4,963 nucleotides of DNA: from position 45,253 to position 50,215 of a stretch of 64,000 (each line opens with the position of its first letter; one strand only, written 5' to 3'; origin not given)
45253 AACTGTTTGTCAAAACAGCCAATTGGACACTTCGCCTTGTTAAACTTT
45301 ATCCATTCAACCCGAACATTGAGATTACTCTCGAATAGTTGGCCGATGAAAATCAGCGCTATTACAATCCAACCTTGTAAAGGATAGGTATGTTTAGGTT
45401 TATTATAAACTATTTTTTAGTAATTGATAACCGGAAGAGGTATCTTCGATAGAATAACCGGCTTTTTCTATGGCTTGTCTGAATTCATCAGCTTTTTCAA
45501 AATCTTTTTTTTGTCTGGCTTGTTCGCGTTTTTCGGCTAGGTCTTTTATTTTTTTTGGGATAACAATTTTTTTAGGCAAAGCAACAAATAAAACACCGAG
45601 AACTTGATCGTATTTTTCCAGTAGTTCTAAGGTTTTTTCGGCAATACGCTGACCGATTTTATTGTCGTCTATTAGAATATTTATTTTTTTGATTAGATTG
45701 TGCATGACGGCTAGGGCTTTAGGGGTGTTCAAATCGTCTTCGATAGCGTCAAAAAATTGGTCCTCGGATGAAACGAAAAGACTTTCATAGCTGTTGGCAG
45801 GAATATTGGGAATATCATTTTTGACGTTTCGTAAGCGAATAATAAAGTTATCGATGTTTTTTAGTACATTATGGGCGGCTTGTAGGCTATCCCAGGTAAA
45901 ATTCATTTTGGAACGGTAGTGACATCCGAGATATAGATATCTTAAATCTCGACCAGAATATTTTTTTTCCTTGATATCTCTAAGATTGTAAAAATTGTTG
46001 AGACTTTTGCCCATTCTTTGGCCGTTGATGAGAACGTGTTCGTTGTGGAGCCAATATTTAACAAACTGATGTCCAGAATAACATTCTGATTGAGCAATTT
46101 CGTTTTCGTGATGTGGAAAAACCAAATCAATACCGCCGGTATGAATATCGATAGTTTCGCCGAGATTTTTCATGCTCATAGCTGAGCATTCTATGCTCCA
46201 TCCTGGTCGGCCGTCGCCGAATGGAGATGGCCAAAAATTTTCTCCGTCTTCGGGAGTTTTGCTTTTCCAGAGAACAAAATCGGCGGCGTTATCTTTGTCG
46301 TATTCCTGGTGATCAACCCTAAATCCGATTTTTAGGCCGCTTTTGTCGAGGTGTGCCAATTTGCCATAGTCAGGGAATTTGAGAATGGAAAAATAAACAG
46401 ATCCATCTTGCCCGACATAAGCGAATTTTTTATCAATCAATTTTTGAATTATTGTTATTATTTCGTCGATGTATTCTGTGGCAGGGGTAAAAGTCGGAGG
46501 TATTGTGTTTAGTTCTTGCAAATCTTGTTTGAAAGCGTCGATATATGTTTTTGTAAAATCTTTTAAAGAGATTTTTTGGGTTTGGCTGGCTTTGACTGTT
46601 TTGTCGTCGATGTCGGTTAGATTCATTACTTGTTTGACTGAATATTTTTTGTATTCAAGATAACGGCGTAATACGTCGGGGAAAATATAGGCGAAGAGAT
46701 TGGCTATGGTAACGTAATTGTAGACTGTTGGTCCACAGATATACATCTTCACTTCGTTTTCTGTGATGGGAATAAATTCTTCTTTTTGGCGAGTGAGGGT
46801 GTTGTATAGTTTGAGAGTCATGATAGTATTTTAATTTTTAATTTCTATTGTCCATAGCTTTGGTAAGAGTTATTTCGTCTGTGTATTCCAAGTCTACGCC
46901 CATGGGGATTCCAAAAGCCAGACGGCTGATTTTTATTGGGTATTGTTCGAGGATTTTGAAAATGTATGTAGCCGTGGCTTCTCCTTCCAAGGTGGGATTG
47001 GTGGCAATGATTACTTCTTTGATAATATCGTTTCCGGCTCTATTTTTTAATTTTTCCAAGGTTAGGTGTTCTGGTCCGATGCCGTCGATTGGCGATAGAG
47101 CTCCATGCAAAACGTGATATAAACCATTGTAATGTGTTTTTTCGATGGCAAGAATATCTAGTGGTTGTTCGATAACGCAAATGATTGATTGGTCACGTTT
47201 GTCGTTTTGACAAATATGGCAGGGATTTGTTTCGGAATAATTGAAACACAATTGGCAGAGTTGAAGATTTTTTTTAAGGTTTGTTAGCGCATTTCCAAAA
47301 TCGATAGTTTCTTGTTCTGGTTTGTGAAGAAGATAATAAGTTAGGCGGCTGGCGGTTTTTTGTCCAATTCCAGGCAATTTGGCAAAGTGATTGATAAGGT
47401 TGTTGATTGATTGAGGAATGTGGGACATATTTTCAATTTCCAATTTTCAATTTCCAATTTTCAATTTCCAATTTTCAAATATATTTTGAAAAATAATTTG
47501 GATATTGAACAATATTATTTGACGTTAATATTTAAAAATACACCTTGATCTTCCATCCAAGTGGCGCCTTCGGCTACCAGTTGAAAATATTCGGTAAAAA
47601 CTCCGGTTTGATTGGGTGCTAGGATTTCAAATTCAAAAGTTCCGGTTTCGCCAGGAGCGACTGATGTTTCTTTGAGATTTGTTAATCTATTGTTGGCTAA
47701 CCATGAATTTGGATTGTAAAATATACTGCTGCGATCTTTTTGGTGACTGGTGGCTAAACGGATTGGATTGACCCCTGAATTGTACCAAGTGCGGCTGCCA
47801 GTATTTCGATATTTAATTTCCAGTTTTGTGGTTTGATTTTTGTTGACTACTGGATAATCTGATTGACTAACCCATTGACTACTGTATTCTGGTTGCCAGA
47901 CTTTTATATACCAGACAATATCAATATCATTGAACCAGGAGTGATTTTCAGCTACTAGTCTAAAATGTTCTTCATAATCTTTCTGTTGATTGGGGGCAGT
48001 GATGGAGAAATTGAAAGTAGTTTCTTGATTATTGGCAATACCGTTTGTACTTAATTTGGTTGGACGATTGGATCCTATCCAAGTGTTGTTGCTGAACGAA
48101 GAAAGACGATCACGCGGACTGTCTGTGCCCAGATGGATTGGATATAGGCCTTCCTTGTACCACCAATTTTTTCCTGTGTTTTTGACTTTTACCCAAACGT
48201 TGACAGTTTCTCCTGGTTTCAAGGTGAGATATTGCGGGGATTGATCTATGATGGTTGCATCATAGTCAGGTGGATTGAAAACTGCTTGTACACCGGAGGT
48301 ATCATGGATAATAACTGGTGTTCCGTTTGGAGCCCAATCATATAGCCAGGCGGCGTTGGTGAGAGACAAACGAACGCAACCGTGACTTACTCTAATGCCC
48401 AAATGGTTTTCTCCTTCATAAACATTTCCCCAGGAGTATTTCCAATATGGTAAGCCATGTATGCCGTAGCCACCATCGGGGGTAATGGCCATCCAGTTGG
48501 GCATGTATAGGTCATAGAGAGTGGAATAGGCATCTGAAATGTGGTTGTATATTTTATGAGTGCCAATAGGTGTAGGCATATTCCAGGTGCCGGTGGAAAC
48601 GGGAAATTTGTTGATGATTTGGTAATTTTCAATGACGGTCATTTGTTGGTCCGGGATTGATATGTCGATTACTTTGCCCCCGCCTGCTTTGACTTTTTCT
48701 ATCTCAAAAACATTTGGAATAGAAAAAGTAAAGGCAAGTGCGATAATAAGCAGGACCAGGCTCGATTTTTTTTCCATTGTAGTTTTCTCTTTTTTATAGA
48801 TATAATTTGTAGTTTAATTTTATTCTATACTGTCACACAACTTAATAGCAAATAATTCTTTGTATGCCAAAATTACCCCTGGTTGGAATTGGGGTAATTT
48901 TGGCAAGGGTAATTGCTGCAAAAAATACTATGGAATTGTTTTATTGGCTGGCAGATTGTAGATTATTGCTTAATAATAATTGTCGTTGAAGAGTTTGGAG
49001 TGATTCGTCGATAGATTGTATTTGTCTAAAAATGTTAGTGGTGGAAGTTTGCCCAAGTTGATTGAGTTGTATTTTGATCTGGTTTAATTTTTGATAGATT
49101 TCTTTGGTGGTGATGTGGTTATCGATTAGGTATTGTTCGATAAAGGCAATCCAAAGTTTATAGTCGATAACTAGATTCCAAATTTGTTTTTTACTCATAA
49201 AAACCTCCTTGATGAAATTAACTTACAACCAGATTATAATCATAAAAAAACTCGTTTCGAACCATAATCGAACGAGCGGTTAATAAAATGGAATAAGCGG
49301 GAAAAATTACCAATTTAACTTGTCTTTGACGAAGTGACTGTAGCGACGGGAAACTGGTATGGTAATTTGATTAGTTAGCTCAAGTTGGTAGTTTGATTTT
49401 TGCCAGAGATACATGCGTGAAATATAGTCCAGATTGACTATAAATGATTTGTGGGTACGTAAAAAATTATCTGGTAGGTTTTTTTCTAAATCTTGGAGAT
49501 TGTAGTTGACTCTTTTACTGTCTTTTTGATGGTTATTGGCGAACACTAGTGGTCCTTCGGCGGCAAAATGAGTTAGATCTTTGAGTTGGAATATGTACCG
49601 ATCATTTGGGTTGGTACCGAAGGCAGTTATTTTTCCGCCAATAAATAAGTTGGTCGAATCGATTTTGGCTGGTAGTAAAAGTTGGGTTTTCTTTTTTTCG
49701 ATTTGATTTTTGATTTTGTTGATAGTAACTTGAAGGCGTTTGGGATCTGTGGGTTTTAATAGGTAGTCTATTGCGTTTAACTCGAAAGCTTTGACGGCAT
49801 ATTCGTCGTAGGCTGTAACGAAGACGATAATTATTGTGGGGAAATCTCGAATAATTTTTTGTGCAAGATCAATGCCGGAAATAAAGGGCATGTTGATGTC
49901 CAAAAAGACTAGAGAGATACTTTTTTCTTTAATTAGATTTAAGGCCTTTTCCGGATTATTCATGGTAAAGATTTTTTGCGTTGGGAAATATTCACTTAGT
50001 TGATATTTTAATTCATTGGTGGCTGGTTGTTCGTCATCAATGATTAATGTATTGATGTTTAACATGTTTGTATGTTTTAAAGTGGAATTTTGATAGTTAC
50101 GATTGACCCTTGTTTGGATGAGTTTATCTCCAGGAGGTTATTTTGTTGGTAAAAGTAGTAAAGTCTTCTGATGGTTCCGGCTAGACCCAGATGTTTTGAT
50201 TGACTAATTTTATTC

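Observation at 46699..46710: CysS homolog whose HIGH ATP-binding signature is replaced by TIAN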

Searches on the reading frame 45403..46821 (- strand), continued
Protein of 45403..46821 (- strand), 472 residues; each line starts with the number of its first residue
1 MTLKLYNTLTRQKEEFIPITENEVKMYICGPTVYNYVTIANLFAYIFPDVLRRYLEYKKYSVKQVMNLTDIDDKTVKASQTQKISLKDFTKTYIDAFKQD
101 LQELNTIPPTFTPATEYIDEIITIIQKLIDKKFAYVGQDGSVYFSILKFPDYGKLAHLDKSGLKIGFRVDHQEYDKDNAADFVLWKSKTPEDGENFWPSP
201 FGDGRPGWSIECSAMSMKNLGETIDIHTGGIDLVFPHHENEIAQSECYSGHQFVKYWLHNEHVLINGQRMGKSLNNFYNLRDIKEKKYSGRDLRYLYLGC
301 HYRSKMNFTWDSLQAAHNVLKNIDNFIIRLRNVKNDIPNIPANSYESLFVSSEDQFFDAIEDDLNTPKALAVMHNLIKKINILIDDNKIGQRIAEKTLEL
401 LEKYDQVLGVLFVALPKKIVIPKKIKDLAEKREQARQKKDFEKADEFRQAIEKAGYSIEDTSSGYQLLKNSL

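Call 70: find_encoding_contigs(protein=P0148, flank=6000, max_places=2)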
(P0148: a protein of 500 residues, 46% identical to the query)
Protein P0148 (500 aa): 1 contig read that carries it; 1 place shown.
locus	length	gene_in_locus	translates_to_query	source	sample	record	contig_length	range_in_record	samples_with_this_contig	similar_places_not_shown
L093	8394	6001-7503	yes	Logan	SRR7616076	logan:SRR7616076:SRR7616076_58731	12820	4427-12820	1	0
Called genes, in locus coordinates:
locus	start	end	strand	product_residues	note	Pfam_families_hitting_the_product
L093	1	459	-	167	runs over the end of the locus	-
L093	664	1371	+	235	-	PF20803:PaaX_M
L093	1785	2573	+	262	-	-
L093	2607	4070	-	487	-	-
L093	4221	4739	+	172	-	-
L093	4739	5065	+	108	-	-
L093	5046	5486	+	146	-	-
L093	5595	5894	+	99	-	-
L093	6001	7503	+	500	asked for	PF01406:tRNA-synt_1e, PF09334:tRNA-synt_1g (faint), PF09190:DALR_2, PF23493:CysS_C (weak)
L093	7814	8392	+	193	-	?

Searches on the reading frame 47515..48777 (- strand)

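Call 49: search_protein_families(library=pfam, proteins=[window:47515-48777:-], max_evalue=0.001)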
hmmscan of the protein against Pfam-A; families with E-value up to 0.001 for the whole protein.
window:47515-48777:- (420 aa): 2 families
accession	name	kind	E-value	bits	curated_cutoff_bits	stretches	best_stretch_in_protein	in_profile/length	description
PF03734.19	YkuD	-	5.7e-24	85.8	23.4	1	35-157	2-146/146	L,D-transpeptidase catalytic domain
PF16158.11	N_BRCA1_IG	-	1.2e-13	51.9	28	2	309-405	6-96/108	Ig-like domain from next to BRCA1 gene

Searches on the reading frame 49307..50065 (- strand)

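Call 49: search_protein_families(library=pfam, proteins=[window:49307-50065:-], max_evalue=0.001)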
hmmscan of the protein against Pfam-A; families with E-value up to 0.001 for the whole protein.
window:49307-50065:- (252 aa): 2 families
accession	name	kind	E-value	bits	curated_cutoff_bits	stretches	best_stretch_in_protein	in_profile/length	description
PF00072.30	Response_reg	-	2.9e-21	76.1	30.2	1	7-115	2-110/111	Response regulator receiver domain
PF04397.21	LytTR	-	7.3e-20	71.5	22.6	1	157-250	4-97/98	LytTr DNA-binding domain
